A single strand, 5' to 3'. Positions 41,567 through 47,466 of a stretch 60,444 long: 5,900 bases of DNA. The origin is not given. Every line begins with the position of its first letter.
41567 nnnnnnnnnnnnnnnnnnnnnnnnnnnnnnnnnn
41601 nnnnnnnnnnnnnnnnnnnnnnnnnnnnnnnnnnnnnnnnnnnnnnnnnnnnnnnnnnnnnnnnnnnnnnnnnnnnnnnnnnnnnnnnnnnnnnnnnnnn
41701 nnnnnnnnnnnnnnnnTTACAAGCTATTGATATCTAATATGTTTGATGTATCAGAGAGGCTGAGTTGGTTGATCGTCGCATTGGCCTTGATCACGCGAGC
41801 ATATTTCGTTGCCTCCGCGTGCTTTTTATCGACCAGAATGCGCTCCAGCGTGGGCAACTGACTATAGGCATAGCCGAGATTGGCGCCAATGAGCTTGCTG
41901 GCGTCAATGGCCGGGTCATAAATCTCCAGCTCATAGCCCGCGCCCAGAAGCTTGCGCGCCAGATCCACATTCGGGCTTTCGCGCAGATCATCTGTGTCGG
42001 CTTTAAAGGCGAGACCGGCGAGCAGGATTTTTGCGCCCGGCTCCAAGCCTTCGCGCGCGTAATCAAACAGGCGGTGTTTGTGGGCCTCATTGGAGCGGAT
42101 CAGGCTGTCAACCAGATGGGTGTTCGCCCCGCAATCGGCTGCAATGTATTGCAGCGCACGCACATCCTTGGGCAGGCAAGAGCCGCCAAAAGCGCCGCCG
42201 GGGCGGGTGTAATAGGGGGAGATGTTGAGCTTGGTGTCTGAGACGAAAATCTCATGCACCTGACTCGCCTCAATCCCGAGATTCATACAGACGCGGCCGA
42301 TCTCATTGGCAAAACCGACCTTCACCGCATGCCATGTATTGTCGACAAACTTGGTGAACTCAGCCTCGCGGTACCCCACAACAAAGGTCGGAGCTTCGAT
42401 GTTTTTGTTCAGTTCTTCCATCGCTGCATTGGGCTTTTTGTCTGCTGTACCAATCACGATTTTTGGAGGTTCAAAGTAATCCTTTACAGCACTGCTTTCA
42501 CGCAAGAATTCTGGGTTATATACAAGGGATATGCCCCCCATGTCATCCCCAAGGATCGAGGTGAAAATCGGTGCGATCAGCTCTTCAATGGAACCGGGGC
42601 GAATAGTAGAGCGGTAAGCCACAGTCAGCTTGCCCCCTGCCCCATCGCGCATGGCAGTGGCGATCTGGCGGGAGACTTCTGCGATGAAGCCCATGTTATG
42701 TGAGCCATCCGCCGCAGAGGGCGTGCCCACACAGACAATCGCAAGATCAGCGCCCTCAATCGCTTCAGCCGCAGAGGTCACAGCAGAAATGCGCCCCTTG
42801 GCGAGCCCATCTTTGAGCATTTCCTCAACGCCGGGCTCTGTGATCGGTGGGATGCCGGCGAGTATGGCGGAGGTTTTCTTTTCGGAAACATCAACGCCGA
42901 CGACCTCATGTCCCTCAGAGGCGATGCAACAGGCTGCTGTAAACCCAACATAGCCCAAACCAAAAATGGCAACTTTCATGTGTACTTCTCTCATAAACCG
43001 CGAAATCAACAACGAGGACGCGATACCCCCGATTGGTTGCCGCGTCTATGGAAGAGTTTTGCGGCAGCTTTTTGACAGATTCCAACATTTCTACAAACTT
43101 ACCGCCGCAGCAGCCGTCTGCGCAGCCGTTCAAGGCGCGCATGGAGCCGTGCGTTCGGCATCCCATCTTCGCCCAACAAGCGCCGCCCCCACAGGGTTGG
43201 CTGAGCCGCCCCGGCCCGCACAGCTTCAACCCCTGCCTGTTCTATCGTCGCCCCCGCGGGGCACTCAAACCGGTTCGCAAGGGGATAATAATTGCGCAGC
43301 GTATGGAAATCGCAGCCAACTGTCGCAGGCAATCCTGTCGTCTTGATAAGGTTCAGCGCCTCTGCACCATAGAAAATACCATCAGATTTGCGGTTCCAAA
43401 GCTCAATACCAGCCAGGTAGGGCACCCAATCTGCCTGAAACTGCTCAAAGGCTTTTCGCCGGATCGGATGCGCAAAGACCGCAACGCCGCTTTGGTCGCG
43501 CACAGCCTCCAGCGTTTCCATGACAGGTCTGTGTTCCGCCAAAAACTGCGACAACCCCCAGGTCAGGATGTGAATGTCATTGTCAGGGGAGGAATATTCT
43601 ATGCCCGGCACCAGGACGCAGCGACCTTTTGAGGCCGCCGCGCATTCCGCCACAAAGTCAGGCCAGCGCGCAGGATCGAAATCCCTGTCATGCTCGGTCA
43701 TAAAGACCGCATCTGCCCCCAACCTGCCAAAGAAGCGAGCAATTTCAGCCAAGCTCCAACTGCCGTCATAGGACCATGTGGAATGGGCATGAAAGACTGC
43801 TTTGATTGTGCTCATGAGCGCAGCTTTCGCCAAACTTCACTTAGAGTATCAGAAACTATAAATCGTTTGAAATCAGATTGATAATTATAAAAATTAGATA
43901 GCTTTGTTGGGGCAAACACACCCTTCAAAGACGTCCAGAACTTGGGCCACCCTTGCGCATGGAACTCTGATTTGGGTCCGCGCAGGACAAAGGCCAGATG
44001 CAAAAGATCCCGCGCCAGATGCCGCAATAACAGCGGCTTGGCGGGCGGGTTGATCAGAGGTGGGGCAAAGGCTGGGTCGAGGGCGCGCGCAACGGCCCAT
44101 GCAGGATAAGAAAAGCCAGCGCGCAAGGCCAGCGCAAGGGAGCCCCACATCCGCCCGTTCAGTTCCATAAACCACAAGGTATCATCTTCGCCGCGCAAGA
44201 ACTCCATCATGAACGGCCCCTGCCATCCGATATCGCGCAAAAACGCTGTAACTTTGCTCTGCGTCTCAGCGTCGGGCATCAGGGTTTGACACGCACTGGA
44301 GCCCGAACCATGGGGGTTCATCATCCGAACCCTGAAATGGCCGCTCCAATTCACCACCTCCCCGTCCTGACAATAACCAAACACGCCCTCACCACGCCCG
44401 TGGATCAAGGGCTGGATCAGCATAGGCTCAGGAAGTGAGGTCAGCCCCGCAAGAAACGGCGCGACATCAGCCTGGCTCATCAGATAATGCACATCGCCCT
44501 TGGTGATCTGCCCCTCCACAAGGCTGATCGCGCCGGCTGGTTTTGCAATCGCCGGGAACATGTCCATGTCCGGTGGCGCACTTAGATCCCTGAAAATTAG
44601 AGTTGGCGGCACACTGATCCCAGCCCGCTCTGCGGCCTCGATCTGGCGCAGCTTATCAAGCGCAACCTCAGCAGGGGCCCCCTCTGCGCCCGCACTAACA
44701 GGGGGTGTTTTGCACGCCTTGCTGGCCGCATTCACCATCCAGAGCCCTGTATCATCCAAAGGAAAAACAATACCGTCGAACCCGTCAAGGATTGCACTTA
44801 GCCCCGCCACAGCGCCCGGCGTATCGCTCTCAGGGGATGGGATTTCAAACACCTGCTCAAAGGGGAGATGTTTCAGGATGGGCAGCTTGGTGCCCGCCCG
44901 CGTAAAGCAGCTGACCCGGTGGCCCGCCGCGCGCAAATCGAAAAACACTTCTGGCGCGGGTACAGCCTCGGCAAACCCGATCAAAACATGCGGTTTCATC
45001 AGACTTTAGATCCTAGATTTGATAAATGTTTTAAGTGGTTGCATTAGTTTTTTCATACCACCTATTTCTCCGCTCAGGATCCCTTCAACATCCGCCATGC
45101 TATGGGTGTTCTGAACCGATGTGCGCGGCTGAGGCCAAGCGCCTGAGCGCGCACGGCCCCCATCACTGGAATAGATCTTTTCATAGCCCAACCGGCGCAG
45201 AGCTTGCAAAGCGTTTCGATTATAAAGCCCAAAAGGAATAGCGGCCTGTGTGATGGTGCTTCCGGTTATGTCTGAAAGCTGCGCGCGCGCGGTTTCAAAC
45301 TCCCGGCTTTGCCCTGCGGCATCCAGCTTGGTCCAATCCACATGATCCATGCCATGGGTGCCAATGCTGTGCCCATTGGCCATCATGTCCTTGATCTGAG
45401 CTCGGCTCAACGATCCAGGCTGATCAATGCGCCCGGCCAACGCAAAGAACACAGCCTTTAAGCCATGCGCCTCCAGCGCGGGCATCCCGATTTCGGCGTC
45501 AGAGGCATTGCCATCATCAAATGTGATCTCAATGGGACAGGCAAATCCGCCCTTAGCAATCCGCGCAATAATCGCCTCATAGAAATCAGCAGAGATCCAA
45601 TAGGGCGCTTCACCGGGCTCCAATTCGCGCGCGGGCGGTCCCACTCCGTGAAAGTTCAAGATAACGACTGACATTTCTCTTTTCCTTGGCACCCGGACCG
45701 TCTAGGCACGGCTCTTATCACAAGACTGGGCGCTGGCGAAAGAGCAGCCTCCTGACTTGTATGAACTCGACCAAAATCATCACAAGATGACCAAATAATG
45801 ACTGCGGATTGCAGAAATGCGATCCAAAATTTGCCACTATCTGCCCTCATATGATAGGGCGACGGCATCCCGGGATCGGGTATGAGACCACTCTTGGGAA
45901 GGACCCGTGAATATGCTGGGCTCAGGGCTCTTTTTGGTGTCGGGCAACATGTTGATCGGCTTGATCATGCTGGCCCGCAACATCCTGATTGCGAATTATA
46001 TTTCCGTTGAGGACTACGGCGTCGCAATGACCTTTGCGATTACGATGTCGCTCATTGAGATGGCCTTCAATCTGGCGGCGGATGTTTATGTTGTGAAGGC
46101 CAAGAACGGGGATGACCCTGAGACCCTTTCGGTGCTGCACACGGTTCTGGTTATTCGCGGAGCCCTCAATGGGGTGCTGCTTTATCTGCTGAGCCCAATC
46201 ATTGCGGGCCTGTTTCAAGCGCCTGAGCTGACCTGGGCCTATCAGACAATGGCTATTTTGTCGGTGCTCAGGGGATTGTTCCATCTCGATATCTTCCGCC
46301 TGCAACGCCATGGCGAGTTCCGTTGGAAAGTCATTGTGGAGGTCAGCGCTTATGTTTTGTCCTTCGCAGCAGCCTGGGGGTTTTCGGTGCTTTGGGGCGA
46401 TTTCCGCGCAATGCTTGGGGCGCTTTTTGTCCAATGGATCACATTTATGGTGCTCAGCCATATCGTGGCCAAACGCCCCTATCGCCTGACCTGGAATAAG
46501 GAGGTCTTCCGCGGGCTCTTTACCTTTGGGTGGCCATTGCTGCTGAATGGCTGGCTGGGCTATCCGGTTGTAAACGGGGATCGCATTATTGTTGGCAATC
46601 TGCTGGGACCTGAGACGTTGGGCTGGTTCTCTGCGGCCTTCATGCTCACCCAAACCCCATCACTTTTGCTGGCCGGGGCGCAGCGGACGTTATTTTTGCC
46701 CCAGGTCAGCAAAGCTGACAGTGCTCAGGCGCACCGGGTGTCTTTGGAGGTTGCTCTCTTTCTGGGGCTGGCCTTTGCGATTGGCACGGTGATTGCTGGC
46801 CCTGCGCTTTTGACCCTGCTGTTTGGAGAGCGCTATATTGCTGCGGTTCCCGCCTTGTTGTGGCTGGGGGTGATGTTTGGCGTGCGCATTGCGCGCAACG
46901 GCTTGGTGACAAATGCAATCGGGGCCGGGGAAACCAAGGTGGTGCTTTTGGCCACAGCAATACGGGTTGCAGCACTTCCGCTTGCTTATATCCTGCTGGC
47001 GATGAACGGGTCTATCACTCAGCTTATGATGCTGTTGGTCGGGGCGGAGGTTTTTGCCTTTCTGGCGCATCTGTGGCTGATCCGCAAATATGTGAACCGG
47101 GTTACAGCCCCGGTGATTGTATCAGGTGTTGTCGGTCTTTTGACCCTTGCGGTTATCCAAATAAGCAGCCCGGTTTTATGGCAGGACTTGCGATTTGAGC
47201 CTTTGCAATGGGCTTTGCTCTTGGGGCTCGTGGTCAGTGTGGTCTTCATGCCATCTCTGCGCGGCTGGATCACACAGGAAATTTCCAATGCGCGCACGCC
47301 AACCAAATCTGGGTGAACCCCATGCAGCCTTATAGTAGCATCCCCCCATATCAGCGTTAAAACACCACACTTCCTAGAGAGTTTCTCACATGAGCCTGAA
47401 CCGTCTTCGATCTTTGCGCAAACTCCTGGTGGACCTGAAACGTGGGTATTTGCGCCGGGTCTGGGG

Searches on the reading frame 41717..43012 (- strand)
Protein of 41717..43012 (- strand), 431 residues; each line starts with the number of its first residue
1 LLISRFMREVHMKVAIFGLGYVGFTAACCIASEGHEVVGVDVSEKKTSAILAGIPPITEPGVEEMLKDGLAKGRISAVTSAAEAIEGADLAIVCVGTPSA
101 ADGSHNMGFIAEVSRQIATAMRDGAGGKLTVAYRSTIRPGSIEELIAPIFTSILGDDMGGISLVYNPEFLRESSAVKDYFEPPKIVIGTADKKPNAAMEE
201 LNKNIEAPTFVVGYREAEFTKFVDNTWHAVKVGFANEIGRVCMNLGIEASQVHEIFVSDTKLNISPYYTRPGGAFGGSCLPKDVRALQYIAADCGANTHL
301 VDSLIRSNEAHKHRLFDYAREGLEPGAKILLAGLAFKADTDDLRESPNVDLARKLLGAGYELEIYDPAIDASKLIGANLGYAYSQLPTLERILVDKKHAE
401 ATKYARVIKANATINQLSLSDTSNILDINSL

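Call 10: search_protein_families(library=pfam, proteins=[window:41717-43012:-], max_evalue=0.001)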
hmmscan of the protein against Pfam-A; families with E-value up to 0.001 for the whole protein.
window:41717-43012:- (431 aa): 5 families
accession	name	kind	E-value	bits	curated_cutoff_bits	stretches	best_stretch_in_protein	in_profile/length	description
PF03721.20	UDPG_MGDP_dh_N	-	2.6e-48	164.5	27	1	12-201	1-187/187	UDP-glucose/GDP-mannose dehydrogenase family, NAD binding domain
PF00984.24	UDPG_MGDP_dh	-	9.5e-26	90.2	25.4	1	215-309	1-93/94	UDP-glucose/GDP-mannose dehydrogenase family, central domain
PF03720.21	UDPG_MGDP_dh_C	-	5.3e-15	56.1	30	1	331-426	2-101/103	UDP-glucose/GDP-mannose dehydrogenase family, UDP binding domain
PF03446.21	NAD_binding_2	-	5.1e-06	27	21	1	13-107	1-75/161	NAD binding domain of 6-phosphogluconate dehydrogenase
PF02737.24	3HCDH_N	-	0.0009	19.6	22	0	13-92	1-83/180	3-hydroxyacyl-CoA dehydrogenase, NAD binding domain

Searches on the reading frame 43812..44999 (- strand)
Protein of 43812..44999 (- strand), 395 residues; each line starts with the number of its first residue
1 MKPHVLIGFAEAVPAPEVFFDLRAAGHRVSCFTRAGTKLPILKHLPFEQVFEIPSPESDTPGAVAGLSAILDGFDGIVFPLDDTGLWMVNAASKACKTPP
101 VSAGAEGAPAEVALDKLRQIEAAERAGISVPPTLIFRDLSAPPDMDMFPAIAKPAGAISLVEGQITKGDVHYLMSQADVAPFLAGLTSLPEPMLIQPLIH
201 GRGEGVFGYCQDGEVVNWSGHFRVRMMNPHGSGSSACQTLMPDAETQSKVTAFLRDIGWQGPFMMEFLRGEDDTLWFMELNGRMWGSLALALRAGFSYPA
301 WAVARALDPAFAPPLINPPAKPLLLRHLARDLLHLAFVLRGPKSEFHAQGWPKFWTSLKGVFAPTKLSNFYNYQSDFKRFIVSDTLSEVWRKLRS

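Call 10: search_protein_families(library=pfam, proteins=[window:43812-44999:-], max_evalue=0.001)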
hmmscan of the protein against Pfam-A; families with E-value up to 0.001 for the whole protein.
window:43812-44999:- (395 aa): 1 family
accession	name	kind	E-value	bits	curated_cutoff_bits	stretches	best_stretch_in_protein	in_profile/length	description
PF15632.11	ATPgrasp_Ter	-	1.7e-05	25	29.1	1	234-309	37-111/131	ATP-grasp in the biosynthetic pathway with Ter operon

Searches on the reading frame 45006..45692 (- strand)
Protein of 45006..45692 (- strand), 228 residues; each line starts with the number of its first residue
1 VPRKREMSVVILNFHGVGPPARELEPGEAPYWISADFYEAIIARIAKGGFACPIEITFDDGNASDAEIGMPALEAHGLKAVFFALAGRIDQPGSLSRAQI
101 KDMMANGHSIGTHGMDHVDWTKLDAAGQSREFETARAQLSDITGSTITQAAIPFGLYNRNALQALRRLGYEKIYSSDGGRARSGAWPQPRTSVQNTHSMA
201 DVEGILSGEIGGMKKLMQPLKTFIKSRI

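Call 10: search_protein_families(library=pfam, proteins=[window:45006-45692:-], max_evalue=0.001)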
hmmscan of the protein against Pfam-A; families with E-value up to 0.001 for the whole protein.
window:45006-45692:- (228 aa): 1 family
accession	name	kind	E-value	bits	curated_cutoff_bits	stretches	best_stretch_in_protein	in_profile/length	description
PF01522.26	Polysacc_deac_1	-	1.7e-24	86.6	23.1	1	54-171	9-122/124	Polysaccharide deacetylase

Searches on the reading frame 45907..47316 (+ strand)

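Call 60: search_protein_families(library=pfam, proteins=[window:45907-47316:+], max_evalue=0.0001)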
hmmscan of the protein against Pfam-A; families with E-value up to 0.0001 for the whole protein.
window:45907-47316:+ (469 aa): 2 families
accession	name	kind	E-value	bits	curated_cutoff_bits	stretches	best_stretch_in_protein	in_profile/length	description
PF13440.11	Polysacc_synt_3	-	1.3e-30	107.1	23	1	29-315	3-293/293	Polysaccharide biosynthesis protein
PF01943.22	Polysacc_synt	-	7.7e-18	65.3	28.2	1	8-263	6-266/274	Polysaccharide biosynthesis protein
